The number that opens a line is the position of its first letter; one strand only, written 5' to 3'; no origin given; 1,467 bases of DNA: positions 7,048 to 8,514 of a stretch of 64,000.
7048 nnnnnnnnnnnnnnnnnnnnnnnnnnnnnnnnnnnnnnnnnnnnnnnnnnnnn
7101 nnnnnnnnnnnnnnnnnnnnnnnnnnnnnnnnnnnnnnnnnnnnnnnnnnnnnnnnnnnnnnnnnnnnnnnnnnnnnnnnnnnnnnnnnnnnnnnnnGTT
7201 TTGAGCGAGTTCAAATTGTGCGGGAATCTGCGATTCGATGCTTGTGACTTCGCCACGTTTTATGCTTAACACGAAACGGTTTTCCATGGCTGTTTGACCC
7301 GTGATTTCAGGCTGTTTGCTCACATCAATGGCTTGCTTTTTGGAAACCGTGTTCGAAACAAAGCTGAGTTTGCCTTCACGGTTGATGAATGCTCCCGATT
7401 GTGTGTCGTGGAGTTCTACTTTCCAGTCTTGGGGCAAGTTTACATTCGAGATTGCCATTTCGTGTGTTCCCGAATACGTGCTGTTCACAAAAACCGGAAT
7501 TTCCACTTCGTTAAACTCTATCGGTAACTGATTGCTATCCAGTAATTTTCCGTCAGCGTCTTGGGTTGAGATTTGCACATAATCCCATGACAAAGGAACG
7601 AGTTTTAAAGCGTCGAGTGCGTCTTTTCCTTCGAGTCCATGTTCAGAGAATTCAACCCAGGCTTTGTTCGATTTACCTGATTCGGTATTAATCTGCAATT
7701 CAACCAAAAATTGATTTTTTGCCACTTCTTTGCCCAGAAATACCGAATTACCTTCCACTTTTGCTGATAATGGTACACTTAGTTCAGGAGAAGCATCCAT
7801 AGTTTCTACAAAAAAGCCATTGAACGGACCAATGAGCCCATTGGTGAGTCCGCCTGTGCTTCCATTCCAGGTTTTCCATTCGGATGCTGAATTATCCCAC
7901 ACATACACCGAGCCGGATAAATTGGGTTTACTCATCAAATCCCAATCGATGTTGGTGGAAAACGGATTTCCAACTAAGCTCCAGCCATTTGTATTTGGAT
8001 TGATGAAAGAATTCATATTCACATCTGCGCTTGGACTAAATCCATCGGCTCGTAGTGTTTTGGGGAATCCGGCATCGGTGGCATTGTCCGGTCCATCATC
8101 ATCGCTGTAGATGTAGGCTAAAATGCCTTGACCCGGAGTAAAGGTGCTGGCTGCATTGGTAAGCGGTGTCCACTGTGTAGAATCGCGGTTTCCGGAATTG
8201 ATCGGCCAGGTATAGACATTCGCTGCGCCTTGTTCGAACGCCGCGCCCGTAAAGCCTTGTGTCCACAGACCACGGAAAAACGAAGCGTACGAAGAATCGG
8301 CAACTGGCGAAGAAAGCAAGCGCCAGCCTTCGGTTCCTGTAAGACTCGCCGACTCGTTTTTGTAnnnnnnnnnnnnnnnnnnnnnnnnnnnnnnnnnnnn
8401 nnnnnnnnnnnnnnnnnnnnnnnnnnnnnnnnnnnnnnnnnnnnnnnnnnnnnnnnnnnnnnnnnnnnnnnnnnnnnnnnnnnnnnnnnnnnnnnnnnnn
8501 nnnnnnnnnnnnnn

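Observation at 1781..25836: Regulator-linked island of three paralogous giant T9SS cargo proteins with swapped N-terminal payloads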

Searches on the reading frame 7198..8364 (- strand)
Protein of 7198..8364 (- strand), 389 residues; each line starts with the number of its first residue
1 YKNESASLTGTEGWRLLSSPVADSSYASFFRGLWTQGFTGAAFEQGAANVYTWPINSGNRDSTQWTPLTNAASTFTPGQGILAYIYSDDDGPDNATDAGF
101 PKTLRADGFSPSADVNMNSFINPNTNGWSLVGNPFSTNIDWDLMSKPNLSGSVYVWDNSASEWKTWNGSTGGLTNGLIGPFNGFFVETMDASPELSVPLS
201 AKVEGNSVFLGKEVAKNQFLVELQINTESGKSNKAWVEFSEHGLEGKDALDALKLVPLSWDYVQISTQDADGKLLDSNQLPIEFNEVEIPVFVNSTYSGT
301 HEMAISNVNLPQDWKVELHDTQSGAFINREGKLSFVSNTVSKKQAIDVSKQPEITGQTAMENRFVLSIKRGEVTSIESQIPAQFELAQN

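Call 17: find_homologous_proteins(query=window:7240-8340:-, max_evalue=0.00001)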
Query seq(367 aa) (367 aa): 21 proteins with E <= 0.00001 among 2820 candidates.
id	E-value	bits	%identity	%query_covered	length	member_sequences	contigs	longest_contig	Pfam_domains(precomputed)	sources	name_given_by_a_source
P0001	1.2e-97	345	44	100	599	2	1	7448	PF13385.14,PF18962.8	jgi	jgi:hypothetical protein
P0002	1.5e-88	315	42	100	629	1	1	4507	PF18962.8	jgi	jgi:hypothetical protein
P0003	1.9e-58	216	35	100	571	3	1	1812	PF18962.8,PF13860.13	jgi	jgi:hypothetical protein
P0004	2.2e-48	183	36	99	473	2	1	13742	PF18962.8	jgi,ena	-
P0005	2.9e-47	179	37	81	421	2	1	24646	-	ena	-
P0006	3.6e-47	179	36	92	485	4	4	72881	PF18962.8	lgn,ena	-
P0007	2.5e-46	176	34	86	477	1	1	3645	PF18962.8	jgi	jgi:hypothetical protein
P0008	3.6e-41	159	41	54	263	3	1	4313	-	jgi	-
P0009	3.7e-37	146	35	80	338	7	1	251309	-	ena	-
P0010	1.3e-33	135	40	57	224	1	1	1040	-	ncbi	-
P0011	3.6e-33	133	35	75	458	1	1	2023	PF18962.8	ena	-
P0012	3.4e-29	120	31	92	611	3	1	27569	PF00932.26,PF18962.8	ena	-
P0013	3.9e-26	110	29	95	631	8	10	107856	PF00932.26,PF18962.8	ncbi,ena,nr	ncbi:MAG: T9SS type A sorting domain-containing protein [Candidatus Marinimicrobia bacterium]|nr:T9S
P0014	5.6e-26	109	36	58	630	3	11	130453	PF00932.26,PF18962.8,PF13860.13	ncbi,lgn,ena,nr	ncbi:MAG: lamin tail domain-containing protein [Candidatus Marinimicrobia bacterium]|nr:lamin tail d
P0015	7.2e-26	109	37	58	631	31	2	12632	PF00932.26,PF18962.8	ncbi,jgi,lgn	jgi:hypothetical protein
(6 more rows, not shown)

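Call 42: predict_structure(alignment_id=A3)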
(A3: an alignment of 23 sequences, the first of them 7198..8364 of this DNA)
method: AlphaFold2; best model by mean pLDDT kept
length: 389 residues; sequences in the alignment: 23
mean_pLDDT: 85.0   pTM: 0.85
mean pLDDT of the five models: 85.0, 84.6, 83.4, 82.6, 82.0
residues with pLDDT >= 90: 206; 70-90: 123; 50-70: 42; < 50: 18
segments of 3 or more residues with pLDDT < 50: 92-95, 208-213, 374-379
pLDDT, mean of each block of 10 residues (from residue 1): 82 91 89 91 91 73 80 93 84 58 86 93 89 93 94 92 90 88 93 94 66 62 94 94 89 90 93 93 92 92 94 93 92 86 60 79 91 52 54
secondary structure, 60 per line:
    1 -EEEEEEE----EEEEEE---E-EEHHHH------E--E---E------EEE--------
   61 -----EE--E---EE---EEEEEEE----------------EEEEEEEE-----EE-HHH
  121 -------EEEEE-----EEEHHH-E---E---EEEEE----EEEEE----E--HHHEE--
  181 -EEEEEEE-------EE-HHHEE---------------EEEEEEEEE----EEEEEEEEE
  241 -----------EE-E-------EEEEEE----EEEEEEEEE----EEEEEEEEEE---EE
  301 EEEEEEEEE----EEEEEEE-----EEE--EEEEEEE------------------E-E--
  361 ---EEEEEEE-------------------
elements in order: E2-8 E13-18 H26-29 E50-52 E79-85 E102-109 E128-132 E138-140 E153-157 E162-166 E182-188 E219-227 E232-240 E263-268 E273-281 E286-295 E299-309 E314-320 E326-328 E331-337 E364-370

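Call 45: fold_search(model_id=the predicted structure, library=pdb)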
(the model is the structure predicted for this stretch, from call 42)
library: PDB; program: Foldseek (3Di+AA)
matches with E <= 10: 247; with E <= 0.001: 0
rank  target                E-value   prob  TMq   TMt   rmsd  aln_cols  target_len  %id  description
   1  5x7o_A                5.2e-03  0.08  0.10  0.05  21.3       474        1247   11  Crystal structure of Paenibacillus sp. 598K alpha-1,6-glucosyltransferase (released 2017-07-26)
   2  5n61_P                3.4e-02  0.08  0.16  0.12  23.3       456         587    9  RNA polymerase I initially transcribing complex (released 2017-04-05)
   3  5vu2_A                1.1e-01  0.03  0.10  0.10  26.6       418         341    9  Electron cryo-microscopy of "immature" Chikungunya VLP (released 2017-12-06)
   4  2xfb_B                1.3e-01  0.02  0.10  0.11  27.1       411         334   10  CHIKUNGUNYA E1 E2 ENVELOPE GLYCOPROTEINS FITTED IN SINDBIS VIRUS cryo- EM MAP (released 2010-11-24)
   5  6tav_C                1.3e-01  0.03  0.09  0.04  25.1       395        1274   11  Crystal structure of endopeptidase-induced alpha2-macroglobulin (released 2021-05-12)
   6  3n40_P                1.5e-01  0.02  0.10  0.09  26.6       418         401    9  Crystal structure of the immature envelope glycoprotein complex of Chikungunya virus. (released 2010-12-01)
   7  9ea9_E                1.7e-01  0.06  0.16  0.15  19.2       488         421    8  Crystal structure of BoNT/A-NTNH-HA70 -VHH_F12-VHH_H7-Fab_NTNH complex (released 2025-09-17)
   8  5g56                  1.9e-01  0.02  0.10  0.07  18.8       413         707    9  THE TETRA-MODULAR CELLULOSOMAL ARABINOXYLANASE CtXyl5A STRUCTURE AS REVEALED BY X-RAY CRYSTALLOGRAPHY (released 2016-06-29)
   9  6tav_A                1.9e-01  0.02  0.08  0.03  24.6       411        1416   11  Crystal structure of endopeptidase-induced alpha2-macroglobulin (released 2021-05-12)
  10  4jhz_A                2.2e-01  0.02  0.08  0.06  22.1       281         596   10  Structure of E. coli beta-Glucuronidase bound with a novel, potent inhibitor 2-[4-(1,3-benzodioxol-5-ylmethyl)piperazi (released 2013-08-28)
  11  6za2_A                2.3e-01  0.04  0.12  0.07  20.4       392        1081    9  Crystal structure of dimeric latent PorU from Porphyromonas gingivalis (released 2021-09-29)
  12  7von                  2.4e-01  0.01  0.07  0.03  25.6       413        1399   12  Native alpha-2-macroglobulin monomer (released 2022-11-16)
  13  6ru5_A                2.7e-01  0.01  0.08  0.06  26.4       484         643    8  human complement C3 in complex with the hC3Nb1 nanobody (released 2019-08-21)
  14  6leg_D                3.3e-01  0.05  0.12  0.09  21.2       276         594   10  Structure of E. coli beta-glucuronidase complex with uronic isofagomine (released 2021-01-27)
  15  6d1n_A                3.3e-01  0.04  0.12  0.09  20.1       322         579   10  Apo structure of Bacteroides uniformis Beta-glucuronidase 1 (released 2018-10-17)
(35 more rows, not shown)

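Call 56: find_encoding_contigs(protein=P0014, flank=6000, max_places=2)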
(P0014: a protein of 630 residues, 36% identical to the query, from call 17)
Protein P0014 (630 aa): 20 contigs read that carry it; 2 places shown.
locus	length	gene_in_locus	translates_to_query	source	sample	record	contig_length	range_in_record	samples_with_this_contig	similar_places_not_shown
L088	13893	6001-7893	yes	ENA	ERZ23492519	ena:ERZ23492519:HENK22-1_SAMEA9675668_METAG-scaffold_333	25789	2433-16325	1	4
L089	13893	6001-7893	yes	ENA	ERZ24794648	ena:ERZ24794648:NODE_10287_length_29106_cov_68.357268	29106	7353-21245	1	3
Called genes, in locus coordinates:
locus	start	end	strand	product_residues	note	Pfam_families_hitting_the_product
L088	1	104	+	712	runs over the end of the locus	PF01839:FG-GAP (faint), PF13517:FG-GAP_3, PF07593:UnbV_ASPIC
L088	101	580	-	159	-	-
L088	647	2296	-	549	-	-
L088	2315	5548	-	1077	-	PF13620:CarboxypepD_reg, PF13715:CarbopepD_reg_2, PF07715:Plug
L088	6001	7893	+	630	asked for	PF00932:LTD, PF13860:FlgD_ig (faint), PF18962:Por_Secre_tail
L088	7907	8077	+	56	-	-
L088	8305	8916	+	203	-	PF00890:FAD_binding_2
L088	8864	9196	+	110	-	-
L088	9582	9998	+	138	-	PF00436:SSB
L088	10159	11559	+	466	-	PF01546:Peptidase_M20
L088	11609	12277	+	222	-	PF01553:Acyltransferase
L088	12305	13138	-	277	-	PF00892:EamA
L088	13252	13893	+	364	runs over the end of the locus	PF26550:Tricorn_2nd (faint), PF26549:Tricorn_N, PF07676:PD40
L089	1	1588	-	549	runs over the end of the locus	-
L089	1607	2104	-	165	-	-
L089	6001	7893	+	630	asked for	PF00932:LTD, PF13860:FlgD_ig (faint), PF18962:Por_Secre_tail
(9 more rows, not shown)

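Call 57: find_encoding_contigs(protein=P0006, flank=6000, max_places=2)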
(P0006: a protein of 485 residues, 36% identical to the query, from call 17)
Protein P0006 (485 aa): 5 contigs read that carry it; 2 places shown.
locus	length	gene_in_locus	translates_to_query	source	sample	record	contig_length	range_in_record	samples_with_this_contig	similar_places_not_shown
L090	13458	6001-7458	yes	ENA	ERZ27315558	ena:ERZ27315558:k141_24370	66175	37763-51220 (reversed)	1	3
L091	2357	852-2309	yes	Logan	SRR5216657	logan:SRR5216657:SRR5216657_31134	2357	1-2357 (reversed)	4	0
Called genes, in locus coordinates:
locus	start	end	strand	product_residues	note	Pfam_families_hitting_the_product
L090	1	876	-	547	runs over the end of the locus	PF01235:Na_Ala_symp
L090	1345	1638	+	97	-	PF00216:Bac_DNA_binding, PF18291:HU-HIG (weak)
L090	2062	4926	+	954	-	PF00932:LTD, PF13860:FlgD_ig (faint), PF18962:Por_Secre_tail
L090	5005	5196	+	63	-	PF28310:PID_CTERM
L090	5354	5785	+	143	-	-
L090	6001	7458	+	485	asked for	PF18962:Por_Secre_tail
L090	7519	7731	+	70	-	PF28310:PID_CTERM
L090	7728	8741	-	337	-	PF00356:LacI, PF00532:Peripla_BP_1, PF13407:Peripla_BP_4, PF13377:Peripla_BP_3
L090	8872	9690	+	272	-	PF00795:CN_hydrolase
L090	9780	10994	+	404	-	PF06559:DCD_N, PF22769:DCD, PF06559:DCD_N, PF22769:DCD, PF22569:DCD_C, PF22769:DCD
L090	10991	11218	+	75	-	-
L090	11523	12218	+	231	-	PF20260:PUA_4 (weak), PF04452:Methyltrans_RNA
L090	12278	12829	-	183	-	-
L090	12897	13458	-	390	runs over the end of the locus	PF01266:DAO (faint), PF05834:Lycopene_cycl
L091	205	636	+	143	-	-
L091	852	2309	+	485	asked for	PF18962:Por_Secre_tail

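Call 64: search_solved_structures(query=A3, max_evalue=1)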
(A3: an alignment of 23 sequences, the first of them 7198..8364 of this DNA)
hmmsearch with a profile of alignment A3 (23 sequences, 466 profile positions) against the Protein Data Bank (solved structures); distinct sequences matched with E-value up to 1: 5.
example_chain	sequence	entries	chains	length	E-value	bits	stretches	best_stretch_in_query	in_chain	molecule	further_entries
8glk_D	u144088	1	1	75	0.011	17.7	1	388-463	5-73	Endonuclease I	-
8glj_D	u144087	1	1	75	0.065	15.2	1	387-462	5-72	Por secretion system C-terminal sorting domain-containing protein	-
3osv_A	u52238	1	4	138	0.13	14.1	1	404-447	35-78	Flagellar basal-body rod modification protein FlgD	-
5hfs_A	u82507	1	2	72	0.47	12.3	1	406-463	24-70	Gingipain R2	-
7pq4_A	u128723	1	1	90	0.77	11.6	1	406-463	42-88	Arginine-specific cysteine proteinase (Arg-gingipain)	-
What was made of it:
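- On T9SS type-A cargo: The profile also hits solved T9SS CTDs (call 64).
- Tried and rejected: A profile search of PDB sequences hit only the CTD part (call 64).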

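Call 72: find_related_loci(query=A3, collection=metagenome_contigs, flank=6000)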
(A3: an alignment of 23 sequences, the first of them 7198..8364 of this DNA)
Query A3 (389 aa) in metagenome_contigs; peptide patterns used: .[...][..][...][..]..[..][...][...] (x = any residue, [..] = any of these).
489 stretches matched a pattern; 325 encode a relative of the query (tblastn E <= 1e-3); the best 80 are kept; 80 distinct loci.
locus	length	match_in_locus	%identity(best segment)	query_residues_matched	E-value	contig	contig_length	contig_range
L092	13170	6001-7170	53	1-389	2e-137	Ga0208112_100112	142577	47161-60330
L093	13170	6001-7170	53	1-389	1e-137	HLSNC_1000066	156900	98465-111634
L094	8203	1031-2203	40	5-389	1e-89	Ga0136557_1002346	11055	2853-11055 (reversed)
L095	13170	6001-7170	53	1-389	1e-136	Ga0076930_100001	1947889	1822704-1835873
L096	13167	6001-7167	35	8-389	2e-58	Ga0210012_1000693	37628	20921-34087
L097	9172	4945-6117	34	5-389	6e-58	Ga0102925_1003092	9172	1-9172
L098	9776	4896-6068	34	5-389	6e-58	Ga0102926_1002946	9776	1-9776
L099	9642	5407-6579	34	5-389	6e-58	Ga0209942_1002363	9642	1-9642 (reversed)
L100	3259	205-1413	34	1-389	3e-57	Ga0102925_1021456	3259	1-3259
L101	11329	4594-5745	33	14-389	1e-56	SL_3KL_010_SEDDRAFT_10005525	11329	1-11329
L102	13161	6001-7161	32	6-389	2e-54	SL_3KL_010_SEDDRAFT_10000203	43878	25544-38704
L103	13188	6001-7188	33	5-389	2e-54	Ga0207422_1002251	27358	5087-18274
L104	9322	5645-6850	33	1-389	2e-54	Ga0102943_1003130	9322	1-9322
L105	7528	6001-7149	35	7-389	8e-54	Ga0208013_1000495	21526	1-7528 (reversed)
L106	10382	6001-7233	34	6-389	5e-54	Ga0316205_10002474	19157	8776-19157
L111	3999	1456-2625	33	5-389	5e-51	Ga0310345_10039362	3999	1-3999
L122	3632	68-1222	32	6-386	6e-49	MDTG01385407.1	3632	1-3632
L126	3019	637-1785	31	7-389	3e-48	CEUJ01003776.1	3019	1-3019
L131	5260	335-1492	31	4-389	1e-46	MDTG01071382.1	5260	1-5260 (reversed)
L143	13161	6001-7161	30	4-386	1e-44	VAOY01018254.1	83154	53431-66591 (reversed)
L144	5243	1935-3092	30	4-389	7e-45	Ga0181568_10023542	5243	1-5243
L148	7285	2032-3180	30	7-389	2e-43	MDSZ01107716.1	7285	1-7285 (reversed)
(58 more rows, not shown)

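Call 75: search_protein_families(library=ncbifam, proteins=[L111:2876-3433:+, L111:3325-3891:+, L148:3640-4149:+, L148:4124-4630:+, L144:3564-4544:+, L126:2244-2747:+, L126:2064-2231:+, L088:7907-8077:+, L122:1481-1645:+], max_evalue=0.01)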
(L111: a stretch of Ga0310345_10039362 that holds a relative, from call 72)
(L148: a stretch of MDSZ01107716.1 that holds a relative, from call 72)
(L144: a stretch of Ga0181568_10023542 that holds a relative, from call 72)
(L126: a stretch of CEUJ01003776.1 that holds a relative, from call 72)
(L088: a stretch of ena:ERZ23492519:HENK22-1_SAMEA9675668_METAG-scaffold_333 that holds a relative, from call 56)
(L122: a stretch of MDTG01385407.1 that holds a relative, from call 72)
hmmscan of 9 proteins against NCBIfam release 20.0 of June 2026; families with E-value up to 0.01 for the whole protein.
L111:2876-3433:+ (186 aa): 14 families
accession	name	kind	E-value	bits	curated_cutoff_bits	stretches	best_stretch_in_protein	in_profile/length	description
NF046081.1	exosort_XrtX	exception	2.9e-42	144.4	170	1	15-174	2-164/168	exosortase X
TIGR04178.1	exo_archaeo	signature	1e-15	57.8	23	1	83-168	1-93/97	exosortase/archaeosortase family protein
TIGR04128.1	exoso_Fjoh_1448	exception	2.2e-15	57.3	90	1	76-171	76-171/174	exosortase family protein XrtF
NF046083.1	exosort_XrtY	exception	3.6e-15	56.3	160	1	47-169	47-168/168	exosortase Y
TIGR04124.1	archaeo_artE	exception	3.6e-09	36.9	95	1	76-168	56-147/153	archaeosortase family protein ArtE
NF033464.1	cyanoexo_CrtC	exception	9.8e-09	35.2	225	1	14-169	115-272/278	cyanoexosortase C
TIGR04177.1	exosort_XrtH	exception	3.3e-08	33.7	86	1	80-173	63-156/158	exosortase H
TIGR04175.1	archaeo_artD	exception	4e-08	33.4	125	1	75-169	47-139/150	archaeosortase D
TIGR04300.1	exosort_XrtM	exception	7.3e-07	29.7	125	1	35-169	6-144/150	exosortase family protein XrtM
TIGR04144.1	archaeo_VPXXXP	exception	6.2e-05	23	150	1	60-171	40-152/156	archaeosortase B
TIGR03762.1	archaeo_artC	exception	0.00044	20.2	100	1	17-167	110-270/274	archaeosortase C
NF045528.1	heimosortase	equivalog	0.00045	20.3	130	1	87-151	90-154/199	heimdallarchaeosortase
NF035943.2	exosort_XrtV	exception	0.00081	18.7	313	1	56-165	145-260/270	exosortase V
NF033505.2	paceosortase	exception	0.0059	16.7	80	1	108-167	84-143/167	pacearchaeosortase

L111:3325-3891:+ (189 aa): 0 families

L148:3640-4149:+ (170 aa): 4 families
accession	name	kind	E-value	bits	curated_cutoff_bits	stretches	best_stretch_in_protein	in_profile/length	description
NF046081.1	exosort_XrtX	exception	1.2e-19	70.8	170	1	7-163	3-162/168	exosortase X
TIGR04128.1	exoso_Fjoh_1448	exception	3.4e-07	30.6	90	1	7-159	7-168/174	exosortase family protein XrtF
NF046083.1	exosort_XrtY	exception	1.6e-05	24.9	160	1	26-132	35-141/168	exosortase Y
TIGR04178.1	exo_archaeo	signature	2.2e-05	24.7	23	1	75-159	2-92/97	exosortase/archaeosortase family protein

L148:4124-4630:+ (169 aa): 0 families

L144:3564-4544:+ (327 aa): 5 families
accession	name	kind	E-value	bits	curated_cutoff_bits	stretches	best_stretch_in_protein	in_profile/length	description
NF046081.1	exosort_XrtX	exception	1.9e-21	76.7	170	1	5-163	2-163/168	exosortase X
TIGR04178.1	exo_archaeo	signature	4e-07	30.2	23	1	73-159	1-93/97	exosortase/archaeosortase family protein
NF046083.1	exosort_XrtY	exception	5.2e-07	29.7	160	1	23-157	33-166/168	exosortase Y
TIGR04128.1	exoso_Fjoh_1448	exception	0.00047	20.4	90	1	6-160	7-170/174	exosortase family protein XrtF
TIGR04177.1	exosort_XrtH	exception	0.0014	18.7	86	1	72-143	65-136/158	exosortase H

L126:2244-2747:+ (168 aa): 6 families
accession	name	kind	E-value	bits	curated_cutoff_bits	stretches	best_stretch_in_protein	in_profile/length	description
NF046081.1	exosort_XrtX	exception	1.2e-21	77.3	170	1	5-161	3-162/168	exosortase X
TIGR04128.1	exoso_Fjoh_1448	exception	2.1e-08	34.5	90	1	5-158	7-169/174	exosortase family protein XrtF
TIGR04178.1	exo_archaeo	signature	7.3e-08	32.6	23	1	72-157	1-92/97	exosortase/archaeosortase family protein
NF046083.1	exosort_XrtY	exception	1.2e-05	25.2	160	1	10-157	12-167/168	exosortase Y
TIGR04124.1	archaeo_artE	exception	7.5e-05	22.8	95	1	7-152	6-142/153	archaeosortase family protein ArtE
TIGR04177.1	exosort_XrtH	exception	0.00027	20.9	86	1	62-145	55-136/158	exosortase H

L126:2064-2231:+ (56 aa): 0 families

L088:7907-8077:+ (56 aa): 1 family
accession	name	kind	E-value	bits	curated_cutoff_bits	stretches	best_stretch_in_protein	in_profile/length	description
NF046080.1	PID_CTERM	domain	0.0023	17.8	26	1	32-49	5-22/25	PID-CTERM protein-sorting domain-containing protein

L122:1481-1645:+ (55 aa): 0 families
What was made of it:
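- The best NCBIfam hit is NF046081 exosortase X (71-144 bits), and the TIGR04178 signature scores above its cutoff (call 75).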

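Call 80: search_protein_families(library=pfam, proteins=[window:7198-8364:-], max_evalue=10)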
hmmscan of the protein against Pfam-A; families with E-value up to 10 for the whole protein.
window:7198-8364:- (389 aa): 1 family
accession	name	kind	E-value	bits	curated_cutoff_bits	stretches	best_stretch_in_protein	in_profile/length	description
PF01273.31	LBP_BPI_CETP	-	0.017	15.2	28.8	1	280-362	22-106/168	LBP / BPI / CETP family, N-terminal domain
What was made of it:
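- Tried and rejected: Pfam at E<=10 gave only a chance-level LBP_BPI_CETP hit (call 80).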

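Call 84: search_protein_families(library=ncbifam, proteins=[L143:8018-8554:+, L131:2446-2967:+], max_evalue=0.01)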
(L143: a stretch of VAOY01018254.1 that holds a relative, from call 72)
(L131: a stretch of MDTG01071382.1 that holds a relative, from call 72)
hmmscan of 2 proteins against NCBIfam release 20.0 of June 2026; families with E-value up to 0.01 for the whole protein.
L143:8018-8554:+ (179 aa): 0 families

L131:2446-2967:+ (174 aa): 0 families
